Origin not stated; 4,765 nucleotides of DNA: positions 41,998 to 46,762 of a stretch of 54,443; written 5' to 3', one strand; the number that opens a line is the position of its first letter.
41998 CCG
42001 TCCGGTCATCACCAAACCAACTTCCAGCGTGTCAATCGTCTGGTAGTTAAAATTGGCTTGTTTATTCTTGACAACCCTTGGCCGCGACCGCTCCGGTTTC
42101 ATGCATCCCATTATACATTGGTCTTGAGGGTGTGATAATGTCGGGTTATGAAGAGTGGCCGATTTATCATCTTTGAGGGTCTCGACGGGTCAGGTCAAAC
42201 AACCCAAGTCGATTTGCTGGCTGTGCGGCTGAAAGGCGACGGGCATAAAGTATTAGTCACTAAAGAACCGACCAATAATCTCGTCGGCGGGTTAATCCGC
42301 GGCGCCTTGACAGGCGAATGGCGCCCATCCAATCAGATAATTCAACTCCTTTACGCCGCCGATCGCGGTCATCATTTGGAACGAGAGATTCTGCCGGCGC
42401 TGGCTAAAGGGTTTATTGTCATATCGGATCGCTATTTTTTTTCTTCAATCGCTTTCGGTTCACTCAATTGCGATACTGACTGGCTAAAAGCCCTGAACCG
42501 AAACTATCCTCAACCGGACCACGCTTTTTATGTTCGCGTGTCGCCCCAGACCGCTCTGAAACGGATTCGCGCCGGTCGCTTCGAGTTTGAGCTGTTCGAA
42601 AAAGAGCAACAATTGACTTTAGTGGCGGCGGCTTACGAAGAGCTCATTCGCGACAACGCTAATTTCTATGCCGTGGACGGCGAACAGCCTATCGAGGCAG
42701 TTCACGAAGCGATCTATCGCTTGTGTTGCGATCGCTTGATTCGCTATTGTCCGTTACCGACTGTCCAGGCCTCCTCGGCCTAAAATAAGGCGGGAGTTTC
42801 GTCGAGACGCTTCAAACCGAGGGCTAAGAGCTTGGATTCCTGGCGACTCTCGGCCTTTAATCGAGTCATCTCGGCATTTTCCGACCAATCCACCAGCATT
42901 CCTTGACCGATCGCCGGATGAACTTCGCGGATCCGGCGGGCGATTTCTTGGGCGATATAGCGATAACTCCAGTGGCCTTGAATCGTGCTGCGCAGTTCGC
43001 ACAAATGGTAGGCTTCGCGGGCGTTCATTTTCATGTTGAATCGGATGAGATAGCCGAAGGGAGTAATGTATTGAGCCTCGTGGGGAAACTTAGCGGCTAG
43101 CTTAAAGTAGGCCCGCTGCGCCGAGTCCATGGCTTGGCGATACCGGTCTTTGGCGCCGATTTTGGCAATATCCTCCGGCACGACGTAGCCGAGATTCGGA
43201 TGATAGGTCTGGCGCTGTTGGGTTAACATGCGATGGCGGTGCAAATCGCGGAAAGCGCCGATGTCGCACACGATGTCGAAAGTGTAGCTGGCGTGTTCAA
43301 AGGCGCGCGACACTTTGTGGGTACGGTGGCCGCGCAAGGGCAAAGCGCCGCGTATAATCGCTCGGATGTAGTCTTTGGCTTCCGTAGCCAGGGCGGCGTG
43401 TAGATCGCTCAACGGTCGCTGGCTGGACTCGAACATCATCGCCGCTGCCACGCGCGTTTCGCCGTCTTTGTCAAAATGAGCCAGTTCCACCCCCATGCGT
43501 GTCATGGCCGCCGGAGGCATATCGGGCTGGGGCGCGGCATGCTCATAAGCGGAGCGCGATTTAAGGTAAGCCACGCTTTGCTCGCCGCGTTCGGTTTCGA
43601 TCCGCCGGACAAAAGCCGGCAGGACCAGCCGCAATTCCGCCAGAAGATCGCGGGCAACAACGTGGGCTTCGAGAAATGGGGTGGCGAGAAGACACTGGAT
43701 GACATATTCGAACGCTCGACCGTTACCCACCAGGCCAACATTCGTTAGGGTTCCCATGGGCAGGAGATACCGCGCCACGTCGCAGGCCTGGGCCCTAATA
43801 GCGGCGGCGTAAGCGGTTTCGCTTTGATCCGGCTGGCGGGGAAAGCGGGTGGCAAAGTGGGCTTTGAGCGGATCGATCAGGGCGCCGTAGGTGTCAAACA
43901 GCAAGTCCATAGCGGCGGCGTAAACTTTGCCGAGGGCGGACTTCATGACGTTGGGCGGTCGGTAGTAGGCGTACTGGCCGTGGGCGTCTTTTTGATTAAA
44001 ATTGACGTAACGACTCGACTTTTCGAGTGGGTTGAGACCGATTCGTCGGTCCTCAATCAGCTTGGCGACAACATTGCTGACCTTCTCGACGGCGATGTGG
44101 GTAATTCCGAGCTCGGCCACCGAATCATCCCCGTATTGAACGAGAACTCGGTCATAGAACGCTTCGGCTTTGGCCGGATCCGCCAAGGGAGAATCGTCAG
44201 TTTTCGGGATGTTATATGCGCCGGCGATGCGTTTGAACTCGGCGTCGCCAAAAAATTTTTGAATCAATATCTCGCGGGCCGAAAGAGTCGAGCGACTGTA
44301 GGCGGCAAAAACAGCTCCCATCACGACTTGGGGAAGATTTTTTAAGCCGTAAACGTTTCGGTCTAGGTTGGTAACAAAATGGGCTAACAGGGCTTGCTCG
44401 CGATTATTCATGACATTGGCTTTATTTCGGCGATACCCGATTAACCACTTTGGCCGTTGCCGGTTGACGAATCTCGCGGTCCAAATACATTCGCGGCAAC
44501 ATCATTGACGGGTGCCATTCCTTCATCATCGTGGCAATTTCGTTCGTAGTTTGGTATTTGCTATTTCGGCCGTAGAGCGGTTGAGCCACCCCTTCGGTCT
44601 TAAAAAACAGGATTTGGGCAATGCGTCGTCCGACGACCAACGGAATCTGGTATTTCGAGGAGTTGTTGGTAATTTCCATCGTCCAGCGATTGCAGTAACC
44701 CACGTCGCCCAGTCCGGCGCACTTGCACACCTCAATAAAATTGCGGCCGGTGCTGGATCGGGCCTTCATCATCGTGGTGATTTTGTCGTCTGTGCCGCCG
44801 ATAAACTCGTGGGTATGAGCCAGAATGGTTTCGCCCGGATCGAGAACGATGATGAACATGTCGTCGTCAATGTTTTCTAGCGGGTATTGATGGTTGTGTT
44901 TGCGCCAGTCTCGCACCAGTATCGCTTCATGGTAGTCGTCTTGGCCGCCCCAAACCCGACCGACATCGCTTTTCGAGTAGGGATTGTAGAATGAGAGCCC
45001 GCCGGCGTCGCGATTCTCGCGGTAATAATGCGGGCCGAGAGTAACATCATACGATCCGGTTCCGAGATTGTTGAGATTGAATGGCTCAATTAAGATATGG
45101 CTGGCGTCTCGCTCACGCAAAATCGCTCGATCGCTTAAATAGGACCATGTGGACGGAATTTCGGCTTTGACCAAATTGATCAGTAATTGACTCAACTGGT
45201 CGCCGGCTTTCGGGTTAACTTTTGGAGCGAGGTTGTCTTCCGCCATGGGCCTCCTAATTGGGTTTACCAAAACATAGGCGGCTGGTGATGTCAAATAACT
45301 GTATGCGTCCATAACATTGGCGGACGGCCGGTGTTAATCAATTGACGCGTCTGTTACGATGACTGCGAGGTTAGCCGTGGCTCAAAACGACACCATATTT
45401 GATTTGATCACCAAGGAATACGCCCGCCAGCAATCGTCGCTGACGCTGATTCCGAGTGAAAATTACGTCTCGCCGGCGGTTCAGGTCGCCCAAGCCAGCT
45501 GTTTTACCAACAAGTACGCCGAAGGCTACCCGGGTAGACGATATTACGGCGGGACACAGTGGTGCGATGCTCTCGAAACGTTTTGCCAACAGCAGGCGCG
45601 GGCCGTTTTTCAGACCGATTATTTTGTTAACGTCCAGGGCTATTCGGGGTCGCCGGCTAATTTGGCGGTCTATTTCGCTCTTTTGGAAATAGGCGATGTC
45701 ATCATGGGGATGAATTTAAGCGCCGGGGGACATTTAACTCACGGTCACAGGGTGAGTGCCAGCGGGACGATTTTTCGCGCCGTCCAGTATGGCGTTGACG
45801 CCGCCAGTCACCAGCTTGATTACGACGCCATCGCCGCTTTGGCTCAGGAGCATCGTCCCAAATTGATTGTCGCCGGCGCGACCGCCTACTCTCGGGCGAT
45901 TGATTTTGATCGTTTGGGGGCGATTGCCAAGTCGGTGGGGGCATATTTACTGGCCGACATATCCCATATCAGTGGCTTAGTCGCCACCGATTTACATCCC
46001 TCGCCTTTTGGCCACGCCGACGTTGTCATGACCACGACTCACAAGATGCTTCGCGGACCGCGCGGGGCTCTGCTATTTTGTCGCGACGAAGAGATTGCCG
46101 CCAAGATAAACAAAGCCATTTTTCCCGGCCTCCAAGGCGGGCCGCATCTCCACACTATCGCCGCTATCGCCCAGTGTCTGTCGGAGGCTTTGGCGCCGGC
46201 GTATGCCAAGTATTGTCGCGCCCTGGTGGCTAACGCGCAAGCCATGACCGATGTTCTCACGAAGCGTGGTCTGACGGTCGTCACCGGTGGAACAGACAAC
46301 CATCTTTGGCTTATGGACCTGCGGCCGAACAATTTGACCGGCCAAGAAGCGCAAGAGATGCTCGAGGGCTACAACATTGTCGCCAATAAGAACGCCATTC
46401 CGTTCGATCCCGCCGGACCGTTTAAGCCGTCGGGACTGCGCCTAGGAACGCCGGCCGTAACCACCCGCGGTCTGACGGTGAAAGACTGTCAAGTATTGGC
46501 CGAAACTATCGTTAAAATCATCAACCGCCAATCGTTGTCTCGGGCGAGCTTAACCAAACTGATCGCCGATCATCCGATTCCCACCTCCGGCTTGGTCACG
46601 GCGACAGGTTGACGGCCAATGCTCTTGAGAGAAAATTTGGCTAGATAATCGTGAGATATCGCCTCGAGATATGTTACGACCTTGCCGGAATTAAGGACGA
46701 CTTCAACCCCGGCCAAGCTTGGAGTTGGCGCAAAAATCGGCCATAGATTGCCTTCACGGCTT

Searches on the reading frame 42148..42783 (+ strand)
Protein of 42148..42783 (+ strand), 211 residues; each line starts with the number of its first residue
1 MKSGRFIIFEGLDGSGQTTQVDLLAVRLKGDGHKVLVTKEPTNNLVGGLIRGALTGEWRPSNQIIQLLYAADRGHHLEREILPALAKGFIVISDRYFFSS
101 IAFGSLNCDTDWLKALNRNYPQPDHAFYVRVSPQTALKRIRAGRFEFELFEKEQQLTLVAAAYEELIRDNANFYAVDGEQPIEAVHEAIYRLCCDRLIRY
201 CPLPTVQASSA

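Call 35: search_protein_families(library=pfam, proteins=[window:42148-42783:+], max_evalue=0.001)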
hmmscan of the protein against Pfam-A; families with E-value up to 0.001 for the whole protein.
window:42148-42783:+ (211 aa): 2 families
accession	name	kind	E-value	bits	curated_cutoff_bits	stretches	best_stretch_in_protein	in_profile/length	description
PF02223.23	Thymidylate_kin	-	3.4e-46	157.7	27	1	9-189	1-185/185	Thymidylate kinase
PF01712.25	dNK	-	0.00089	19.5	27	0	110-178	110-180/203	Deoxynucleoside kinase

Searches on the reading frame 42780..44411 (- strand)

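Call 9: search_protein_families(library=pfam, proteins=[window:42780-44411:-], max_evalue=0.001)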
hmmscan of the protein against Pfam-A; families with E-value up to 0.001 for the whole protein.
window:42780-44411:- (543 aa): 1 family
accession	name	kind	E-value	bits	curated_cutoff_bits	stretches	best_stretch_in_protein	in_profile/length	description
PF02511.20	Thy1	-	1.6e-48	165.5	24.8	2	315-500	7-191/191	Thymidylate synthase complementing protein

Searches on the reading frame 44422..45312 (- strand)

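Call 9: search_protein_families(library=pfam, proteins=[window:44422-45312:-], max_evalue=0.001)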
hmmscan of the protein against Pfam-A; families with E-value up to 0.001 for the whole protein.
window:44422-45312:- (296 aa): 2 families
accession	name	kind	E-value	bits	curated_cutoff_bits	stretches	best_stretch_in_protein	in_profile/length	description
PF22769.1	DCD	-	9.4e-27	94.4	27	1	59-238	2-152/153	dCTP deaminase-like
PF00692.24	dUTPase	-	0.00069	19.8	22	0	157-240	26-105/129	dUTPase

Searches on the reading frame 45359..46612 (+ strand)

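Call 9: search_protein_families(library=pfam, proteins=[window:45359-46612:+], max_evalue=0.001)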
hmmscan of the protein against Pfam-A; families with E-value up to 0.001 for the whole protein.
window:45359-46612:+ (417 aa): 1 family
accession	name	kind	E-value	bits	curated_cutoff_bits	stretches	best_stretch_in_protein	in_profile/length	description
PF00464.25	SHMT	-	3e-151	504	27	1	9-383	4-398/399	Serine hydroxymethyltransferase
